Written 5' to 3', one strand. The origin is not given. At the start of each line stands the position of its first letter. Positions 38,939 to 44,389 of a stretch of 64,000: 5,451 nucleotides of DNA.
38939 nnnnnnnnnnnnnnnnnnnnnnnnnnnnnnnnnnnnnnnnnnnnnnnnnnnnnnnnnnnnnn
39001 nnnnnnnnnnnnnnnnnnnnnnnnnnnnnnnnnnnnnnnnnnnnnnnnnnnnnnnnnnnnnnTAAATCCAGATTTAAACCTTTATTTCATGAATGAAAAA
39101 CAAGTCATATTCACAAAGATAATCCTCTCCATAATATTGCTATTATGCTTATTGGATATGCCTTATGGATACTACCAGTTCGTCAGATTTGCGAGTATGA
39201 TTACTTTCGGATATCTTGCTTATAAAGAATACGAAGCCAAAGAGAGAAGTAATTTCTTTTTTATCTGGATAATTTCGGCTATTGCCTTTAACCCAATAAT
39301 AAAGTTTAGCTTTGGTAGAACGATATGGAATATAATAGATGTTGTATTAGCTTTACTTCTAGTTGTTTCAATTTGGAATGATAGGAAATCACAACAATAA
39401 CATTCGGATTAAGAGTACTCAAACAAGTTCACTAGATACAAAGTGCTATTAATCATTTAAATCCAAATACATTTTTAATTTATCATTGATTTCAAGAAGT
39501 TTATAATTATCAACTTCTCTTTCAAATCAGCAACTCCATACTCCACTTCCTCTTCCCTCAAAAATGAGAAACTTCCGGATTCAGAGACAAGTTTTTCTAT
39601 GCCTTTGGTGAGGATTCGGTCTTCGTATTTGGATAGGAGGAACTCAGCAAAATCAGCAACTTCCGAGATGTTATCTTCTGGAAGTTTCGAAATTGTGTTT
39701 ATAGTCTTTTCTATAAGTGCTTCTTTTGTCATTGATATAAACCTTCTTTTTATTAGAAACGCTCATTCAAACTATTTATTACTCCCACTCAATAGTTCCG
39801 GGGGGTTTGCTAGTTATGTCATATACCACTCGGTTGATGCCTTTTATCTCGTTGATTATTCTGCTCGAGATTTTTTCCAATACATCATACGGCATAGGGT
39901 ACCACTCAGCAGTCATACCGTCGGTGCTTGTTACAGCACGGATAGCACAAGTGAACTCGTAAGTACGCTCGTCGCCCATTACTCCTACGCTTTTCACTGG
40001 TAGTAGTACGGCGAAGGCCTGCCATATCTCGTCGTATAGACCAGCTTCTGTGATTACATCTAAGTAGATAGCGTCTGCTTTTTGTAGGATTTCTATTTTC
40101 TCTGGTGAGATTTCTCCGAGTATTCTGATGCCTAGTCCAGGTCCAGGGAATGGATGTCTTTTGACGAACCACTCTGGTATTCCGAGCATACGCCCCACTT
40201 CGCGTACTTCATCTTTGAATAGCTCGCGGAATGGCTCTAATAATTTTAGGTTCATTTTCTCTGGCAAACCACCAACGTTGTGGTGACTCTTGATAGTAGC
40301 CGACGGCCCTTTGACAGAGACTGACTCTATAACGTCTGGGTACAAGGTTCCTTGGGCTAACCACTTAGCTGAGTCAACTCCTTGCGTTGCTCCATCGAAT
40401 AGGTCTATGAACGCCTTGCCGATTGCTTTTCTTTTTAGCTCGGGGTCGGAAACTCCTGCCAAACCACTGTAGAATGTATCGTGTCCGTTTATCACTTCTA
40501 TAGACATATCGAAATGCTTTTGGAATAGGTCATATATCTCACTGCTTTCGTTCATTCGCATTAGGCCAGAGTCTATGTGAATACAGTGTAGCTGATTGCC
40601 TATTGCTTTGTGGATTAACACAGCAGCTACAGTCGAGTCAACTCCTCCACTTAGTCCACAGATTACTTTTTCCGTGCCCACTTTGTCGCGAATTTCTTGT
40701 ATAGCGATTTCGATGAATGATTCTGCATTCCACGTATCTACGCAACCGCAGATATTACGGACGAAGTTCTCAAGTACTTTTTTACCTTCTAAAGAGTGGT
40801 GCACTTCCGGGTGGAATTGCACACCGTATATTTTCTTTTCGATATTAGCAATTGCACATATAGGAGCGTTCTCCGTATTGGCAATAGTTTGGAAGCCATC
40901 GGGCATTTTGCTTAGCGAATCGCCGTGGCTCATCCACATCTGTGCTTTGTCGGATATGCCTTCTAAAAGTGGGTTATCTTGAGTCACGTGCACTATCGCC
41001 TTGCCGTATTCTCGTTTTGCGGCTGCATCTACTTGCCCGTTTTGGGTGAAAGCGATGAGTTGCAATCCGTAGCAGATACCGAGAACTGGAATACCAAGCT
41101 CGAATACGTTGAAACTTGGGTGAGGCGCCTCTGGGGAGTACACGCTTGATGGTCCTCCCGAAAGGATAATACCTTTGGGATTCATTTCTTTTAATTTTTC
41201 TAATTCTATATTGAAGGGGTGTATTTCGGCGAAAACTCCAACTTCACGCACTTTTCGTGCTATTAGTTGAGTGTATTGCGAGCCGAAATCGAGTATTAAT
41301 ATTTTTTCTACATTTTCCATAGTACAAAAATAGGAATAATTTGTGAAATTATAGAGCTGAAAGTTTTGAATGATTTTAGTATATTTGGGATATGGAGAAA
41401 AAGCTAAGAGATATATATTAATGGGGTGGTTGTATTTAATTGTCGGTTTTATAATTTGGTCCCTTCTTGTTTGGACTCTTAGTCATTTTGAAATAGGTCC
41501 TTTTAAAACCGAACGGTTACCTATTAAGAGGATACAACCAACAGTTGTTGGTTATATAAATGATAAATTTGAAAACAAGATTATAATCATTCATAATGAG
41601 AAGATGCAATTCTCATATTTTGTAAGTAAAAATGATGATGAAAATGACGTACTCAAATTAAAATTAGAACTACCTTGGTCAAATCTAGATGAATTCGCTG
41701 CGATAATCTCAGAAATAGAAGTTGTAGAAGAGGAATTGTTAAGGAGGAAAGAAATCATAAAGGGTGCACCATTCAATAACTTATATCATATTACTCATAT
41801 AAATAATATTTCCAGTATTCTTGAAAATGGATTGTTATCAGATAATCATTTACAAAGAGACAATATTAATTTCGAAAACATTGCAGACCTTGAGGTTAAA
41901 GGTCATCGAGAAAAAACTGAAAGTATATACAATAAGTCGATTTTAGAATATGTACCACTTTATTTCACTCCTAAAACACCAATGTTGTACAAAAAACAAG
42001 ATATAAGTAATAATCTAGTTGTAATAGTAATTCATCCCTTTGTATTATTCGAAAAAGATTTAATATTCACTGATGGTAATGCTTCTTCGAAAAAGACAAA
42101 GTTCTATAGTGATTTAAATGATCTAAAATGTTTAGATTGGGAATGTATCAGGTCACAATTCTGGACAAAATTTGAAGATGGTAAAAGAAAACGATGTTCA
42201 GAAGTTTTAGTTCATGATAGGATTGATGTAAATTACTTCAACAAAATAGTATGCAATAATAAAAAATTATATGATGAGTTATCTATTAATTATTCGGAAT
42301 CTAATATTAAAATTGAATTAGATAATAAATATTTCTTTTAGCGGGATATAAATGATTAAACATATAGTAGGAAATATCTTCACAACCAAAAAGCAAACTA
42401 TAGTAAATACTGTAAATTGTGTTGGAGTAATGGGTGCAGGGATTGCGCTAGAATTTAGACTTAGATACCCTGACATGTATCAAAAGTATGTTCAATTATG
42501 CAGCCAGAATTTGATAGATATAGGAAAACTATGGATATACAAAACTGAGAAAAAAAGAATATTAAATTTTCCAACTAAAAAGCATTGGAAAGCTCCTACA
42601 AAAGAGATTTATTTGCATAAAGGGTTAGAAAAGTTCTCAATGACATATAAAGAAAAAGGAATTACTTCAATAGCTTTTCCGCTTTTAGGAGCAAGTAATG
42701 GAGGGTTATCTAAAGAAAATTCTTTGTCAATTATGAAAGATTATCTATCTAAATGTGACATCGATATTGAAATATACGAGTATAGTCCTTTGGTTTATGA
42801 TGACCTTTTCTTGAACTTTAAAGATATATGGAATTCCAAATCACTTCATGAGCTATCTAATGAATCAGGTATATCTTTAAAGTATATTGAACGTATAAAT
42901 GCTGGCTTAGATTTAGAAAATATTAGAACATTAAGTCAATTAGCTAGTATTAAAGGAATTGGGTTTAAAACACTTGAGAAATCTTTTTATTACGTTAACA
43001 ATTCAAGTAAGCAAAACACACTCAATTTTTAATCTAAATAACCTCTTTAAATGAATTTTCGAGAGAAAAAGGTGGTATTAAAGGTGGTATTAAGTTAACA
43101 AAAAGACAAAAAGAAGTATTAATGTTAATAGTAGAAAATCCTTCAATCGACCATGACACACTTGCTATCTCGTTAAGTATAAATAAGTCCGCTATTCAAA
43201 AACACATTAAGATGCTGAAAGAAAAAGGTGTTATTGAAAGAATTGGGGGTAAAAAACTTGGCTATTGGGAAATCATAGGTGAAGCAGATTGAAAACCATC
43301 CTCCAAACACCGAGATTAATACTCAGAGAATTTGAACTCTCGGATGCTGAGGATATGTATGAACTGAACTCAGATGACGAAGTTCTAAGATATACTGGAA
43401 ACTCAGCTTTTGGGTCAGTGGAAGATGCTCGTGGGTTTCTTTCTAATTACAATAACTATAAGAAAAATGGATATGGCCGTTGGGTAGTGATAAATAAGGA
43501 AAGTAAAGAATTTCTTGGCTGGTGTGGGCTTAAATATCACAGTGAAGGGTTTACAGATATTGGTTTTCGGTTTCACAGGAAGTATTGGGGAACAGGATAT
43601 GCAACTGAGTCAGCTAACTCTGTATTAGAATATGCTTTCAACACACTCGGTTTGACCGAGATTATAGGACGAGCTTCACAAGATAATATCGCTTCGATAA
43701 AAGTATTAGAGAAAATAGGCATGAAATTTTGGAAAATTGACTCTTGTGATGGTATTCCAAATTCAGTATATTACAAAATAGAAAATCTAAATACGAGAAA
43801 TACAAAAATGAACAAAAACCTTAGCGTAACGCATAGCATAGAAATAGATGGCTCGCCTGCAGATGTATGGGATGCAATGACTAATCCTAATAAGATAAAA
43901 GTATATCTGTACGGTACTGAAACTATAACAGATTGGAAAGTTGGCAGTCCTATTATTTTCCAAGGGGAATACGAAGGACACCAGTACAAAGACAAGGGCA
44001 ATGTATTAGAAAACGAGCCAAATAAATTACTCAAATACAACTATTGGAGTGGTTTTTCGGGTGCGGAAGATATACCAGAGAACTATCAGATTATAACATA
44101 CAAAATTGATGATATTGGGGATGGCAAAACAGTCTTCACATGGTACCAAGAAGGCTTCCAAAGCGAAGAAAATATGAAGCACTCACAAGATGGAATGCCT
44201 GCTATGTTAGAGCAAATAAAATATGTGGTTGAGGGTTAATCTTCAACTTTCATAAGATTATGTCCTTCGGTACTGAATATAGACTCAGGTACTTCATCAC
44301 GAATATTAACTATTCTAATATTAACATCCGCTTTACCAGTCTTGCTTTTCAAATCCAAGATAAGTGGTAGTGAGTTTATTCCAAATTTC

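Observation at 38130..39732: Three small uncharacterised genes (Hjc-like nuclease-fold protein, 3-TM protein, DUF2281-like orphan) forming an islet just upstream of guaA and darTG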

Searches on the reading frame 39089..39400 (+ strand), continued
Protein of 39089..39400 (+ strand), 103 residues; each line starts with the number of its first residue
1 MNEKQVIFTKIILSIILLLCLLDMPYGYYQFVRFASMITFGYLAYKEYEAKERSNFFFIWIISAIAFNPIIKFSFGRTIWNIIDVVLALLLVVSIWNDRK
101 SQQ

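Call 74: find_encoding_contigs(protein=P0275, flank=5000, max_places=4)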
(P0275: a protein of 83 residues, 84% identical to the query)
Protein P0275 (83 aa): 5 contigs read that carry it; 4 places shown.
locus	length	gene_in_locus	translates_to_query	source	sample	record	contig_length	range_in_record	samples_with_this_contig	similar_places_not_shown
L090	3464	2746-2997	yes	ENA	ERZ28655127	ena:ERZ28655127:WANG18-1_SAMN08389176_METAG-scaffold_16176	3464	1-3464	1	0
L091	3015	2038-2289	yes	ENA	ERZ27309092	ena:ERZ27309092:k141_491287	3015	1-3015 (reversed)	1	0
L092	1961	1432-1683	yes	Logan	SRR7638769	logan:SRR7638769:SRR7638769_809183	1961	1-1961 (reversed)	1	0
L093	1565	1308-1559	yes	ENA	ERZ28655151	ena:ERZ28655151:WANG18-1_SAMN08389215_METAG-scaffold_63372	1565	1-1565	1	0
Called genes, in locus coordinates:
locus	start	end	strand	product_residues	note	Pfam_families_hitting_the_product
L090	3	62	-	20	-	?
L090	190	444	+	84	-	PF02604:PhdYeFM_antitox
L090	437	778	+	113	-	PF06769:YoeB_toxin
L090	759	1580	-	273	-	-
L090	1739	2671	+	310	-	PF14088:DUF4268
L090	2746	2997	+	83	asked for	PF20619:DUF6804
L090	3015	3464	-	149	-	?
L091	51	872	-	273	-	-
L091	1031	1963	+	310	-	PF14088:DUF4268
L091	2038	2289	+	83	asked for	PF20619:DUF6804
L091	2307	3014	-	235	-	?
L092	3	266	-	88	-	?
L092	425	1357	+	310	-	PF14088:DUF4268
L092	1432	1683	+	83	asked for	PF20619:DUF6804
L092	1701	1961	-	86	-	?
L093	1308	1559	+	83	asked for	PF20619:DUF6804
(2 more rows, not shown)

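Call 75: find_encoding_contigs(protein=P0271, flank=10000, max_places=2)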
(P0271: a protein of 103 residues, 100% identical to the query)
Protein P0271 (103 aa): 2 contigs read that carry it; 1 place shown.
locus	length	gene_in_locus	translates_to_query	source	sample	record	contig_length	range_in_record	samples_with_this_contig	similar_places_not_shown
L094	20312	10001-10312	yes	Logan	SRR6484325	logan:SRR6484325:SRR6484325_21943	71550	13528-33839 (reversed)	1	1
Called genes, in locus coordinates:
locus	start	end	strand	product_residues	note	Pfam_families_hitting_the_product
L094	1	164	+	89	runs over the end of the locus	PF06769:YoeB_toxin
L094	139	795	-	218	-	-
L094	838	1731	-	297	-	-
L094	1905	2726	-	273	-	-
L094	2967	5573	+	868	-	PF11369:DUF3160, PF18962:Por_Secre_tail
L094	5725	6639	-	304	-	PF00561:Abhydrolase_1 (weak), PF12146:Hydrolase_4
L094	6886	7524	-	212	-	PF01569:PAP2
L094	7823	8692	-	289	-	PF26550:Tricorn_2nd (weak), PF26549:Tricorn_N (weak), PF07676:PD40 (weak)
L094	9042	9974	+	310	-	PF14088:DUF4268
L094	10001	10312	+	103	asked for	PF20619:DUF6804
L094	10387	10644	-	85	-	PF10047:DUF2281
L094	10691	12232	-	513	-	PF00117:GATase, PF07722:Peptidase_C26, PF02540:NAD_synthase (weak), PF00958:GMP_synt_C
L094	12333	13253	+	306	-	PF14487:DarT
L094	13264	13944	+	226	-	PF01661:Macro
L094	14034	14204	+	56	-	PF13412:HTH_24 (weak)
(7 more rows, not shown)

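Call 85: search_protein_families(library=phrogs, proteins=[window:39089-39400:+], max_evalue=0.01)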
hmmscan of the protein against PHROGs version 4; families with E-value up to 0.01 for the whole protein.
window:39089-39400:+ (103 aa): 0 families

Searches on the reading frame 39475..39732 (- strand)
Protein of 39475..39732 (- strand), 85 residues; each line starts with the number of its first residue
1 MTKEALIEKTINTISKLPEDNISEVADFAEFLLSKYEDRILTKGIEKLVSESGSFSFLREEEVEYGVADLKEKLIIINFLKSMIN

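Call 3: search_protein_families(library=pfam, proteins=[window:39475-39732:-], max_evalue=0.1)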
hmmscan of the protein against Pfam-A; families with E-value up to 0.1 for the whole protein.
window:39475-39732:- (85 aa): 1 family
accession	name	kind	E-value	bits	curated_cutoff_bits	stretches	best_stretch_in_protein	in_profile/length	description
PF10047.15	DUF2281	-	1.4e-07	32.5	26.5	1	11-39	3-29/64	Protein of unknown function (DUF2281)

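Call 4: search_protein_families(library=padloc, proteins=[window:39475-39732:-], max_evalue=0.1)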
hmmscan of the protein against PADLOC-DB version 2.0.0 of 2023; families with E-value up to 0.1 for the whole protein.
window:39475-39732:- (85 aa): 0 families

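Call 5: search_protein_families(library=ncbifam, proteins=[window:39475-39732:-], max_evalue=0.1)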
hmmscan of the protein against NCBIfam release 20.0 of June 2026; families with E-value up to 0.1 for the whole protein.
window:39475-39732:- (85 aa): 2 families
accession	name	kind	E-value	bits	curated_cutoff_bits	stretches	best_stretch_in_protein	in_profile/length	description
NF050009.1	TA_VapB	equivalog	2.4e-05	24.8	60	1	11-40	2-31/65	type II toxin-antitoxin system VapB family antitoxin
NF038003.2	blaPFM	exception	0.096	12.1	525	0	30-79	153-200/253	PFM family subclass B2 metallo-beta-lactamase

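Call 85: search_protein_families(library=phrogs, proteins=[window:39475-39732:-], max_evalue=0.01)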
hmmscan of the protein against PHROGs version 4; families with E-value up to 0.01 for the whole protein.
window:39475-39732:- (85 aa): 0 families

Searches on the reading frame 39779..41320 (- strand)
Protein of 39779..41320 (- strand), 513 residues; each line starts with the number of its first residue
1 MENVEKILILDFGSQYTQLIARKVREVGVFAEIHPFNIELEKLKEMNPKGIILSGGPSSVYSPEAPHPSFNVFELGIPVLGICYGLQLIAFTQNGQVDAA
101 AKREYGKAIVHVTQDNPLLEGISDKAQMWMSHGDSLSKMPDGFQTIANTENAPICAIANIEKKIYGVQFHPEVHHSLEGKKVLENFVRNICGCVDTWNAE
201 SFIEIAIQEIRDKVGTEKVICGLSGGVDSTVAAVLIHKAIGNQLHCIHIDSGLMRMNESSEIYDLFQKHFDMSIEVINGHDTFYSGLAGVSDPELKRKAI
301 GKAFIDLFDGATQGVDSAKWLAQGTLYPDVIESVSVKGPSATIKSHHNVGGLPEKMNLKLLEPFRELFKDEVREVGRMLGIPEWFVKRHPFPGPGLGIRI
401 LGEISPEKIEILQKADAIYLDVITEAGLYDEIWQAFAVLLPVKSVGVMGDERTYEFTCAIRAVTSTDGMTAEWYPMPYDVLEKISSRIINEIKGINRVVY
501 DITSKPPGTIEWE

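Call 3: search_protein_families(library=pfam, proteins=[window:39779-41320:-], max_evalue=0.1)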
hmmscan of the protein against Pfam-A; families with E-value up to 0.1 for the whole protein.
window:39779-41320:- (513 aa): 9 families
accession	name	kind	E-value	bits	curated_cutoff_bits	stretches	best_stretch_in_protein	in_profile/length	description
PF00958.27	GMP_synt_C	-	8.2e-47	157.6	27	1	423-512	3-92/92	GMP synthase C terminal domain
PF00117.34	GATase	-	1.2e-44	152.8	22.8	1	8-188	1-188/190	Glutamine amidotransferase class-I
PF02540.23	NAD_synthase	-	8e-11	42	21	1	207-250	9-53/242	NAD synthase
PF07722.19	Peptidase_C26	-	6.1e-09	36.4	20.5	1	73-172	102-219/219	Peptidase C26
PF03054.22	tRNA_Me_trans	-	8.5e-05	22.7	20.6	1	217-251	1-34/202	tRNA methyl transferase HUP domain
PF02568.20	ThiI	-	0.00076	19.6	20.5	1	216-261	3-47/197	Thiamine biosynthesis protein (ThiI)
PF06508.19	QueC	-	0.0055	16.7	22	1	218-261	1-43/210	Queuosine biosynthesis protein QueC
PF01507.26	PAPS_reduct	-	0.05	14.1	22.5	1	221-287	4-68/175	Phosphoadenosine phosphosulfate reductase domain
PF00733.27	Asn_synthase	-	0.073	13.1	21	0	217-252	18-53/354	Asparagine synthase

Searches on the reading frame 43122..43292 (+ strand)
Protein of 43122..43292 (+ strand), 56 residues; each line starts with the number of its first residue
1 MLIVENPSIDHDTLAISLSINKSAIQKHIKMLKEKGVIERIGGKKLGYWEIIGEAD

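Call 3: search_protein_families(library=pfam, proteins=[window:43122-43292:+], max_evalue=0.1)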
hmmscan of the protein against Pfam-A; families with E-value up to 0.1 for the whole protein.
window:43122-43292:+ (56 aa): 12 families
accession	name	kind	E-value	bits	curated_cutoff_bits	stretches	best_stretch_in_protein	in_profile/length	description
PF13412.12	HTH_24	-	1.5e-05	24.9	21.9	1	3-39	12-48/48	Winged helix-turn-helix DNA-binding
PF08279.18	HTH_11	-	4.7e-05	23.6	25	1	7-48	15-54/55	HTH domain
PF01978.25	TrmB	-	0.00069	19.9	25.6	1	3-46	17-60/68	Sugar-specific transcriptional regulator TrmB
PF01047.28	MarR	-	0.0015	18.9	24.6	1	2-40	11-49/59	MarR family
PF02082.26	Rrf2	-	0.0019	18.8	30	1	8-48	23-63/132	Iron-dependent Transcriptional regulator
PF01726.22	LexA_DNA_bind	-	0.0021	18.2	23.7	1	22-44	40-62/65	LexA DNA binding domain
PF13730.12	HTH_36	-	0.0029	17.8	25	1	12-36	29-53/55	Helix-turn-helix domain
PF01022.26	HTH_5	-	0.005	17.1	22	1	17-39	24-46/47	Bacterial regulatory protein, arsR family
PF13601.12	HTH_34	-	0.0086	16.7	27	1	3-40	10-46/80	Winged helix DNA-binding domain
PF22979.2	HTH_69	-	0.047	14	27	1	10-43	28-61/69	Winged helix-turn-helix domain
PF05175.20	MTS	-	0.05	13.7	23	1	2-53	101-151/170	Methyltransferase small domain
PF13545.12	HTH_Crp_2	-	0.064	13.7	27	1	8-43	22-57/70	Crp-like helix-turn-helix domain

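Call 72: search_protein_families(library=padloc, proteins=[window:43122-43292:+], max_evalue=0.01)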
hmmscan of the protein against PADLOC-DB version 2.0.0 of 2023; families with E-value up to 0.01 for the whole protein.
window:43122-43292:+ (56 aa): 8 families
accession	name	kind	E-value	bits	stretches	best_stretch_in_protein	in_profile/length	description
PDLC01434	CasR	-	7.3e-06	24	1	4-48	137-180/191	"CAS-I,CAS-II,CAS-III,CAS-IV,CAS-V,CAS-VI; associated_signaling"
PDLC01850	CARF3--CARF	-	0.00023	19.1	1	2-44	153-195/209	-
PDLC01853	CARF3--CARF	-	0.00024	18.9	1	9-42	155-188/209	-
PDLC01857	CARF3--CARF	-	0.00092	16.9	1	8-48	143-183/201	-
PDLC01268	CasR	-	0.0012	16.8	1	12-45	141-171/179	"CAS-I,CAS-II,CAS-III,CAS-IV,CAS-V,CAS-VI; associated_signaling"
PDLC01866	CARF3--CARF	-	0.0013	16.8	1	3-40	148-185/207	-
PDLC01438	Csa3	-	0.0038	15.3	1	9-51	160-201/305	"CAS-I,CAS-II,CAS-III,CAS-IV,CAS-V,CAS-VI; associated_signaling"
PDLC01044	Csa3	-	0.004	15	1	6-42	147-183/194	Type I-A associated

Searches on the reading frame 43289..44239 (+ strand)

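Call 3: search_protein_families(library=pfam, proteins=[window:43289-44239:+], max_evalue=0.1)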
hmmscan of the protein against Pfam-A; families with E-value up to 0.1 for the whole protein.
window:43289-44239:+ (316 aa): 6 families
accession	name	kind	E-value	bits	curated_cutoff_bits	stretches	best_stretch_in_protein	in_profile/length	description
PF13302.13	Acetyltransf_3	-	7.5e-36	124.3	25.4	1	9-146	1-138/138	Acetyltransferase (GNAT) domain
PF08327.17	AHSA1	-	2.3e-17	63.8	22.1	1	189-314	3-124/125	Activator of Hsp90 ATPase homolog 1-like protein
PF00583.31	Acetyltransf_1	-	1.3e-08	35.6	20.7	1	53-145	24-116/116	Acetyltransferase (GNAT) family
PF10604.15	Polyketide_cyc2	-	0.00044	21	27.4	1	179-286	3-105/142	Polyketide cyclase / dehydrase and lipid transport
PF13420.13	Acetyltransf_4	-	0.0035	17.8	24.3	1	13-149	2-138/155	Acetyltransferase (GNAT) domain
PF13523.12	Acetyltransf_8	-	0.044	13.8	27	1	99-149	91-141/145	Acetyltransferase (GNAT) domain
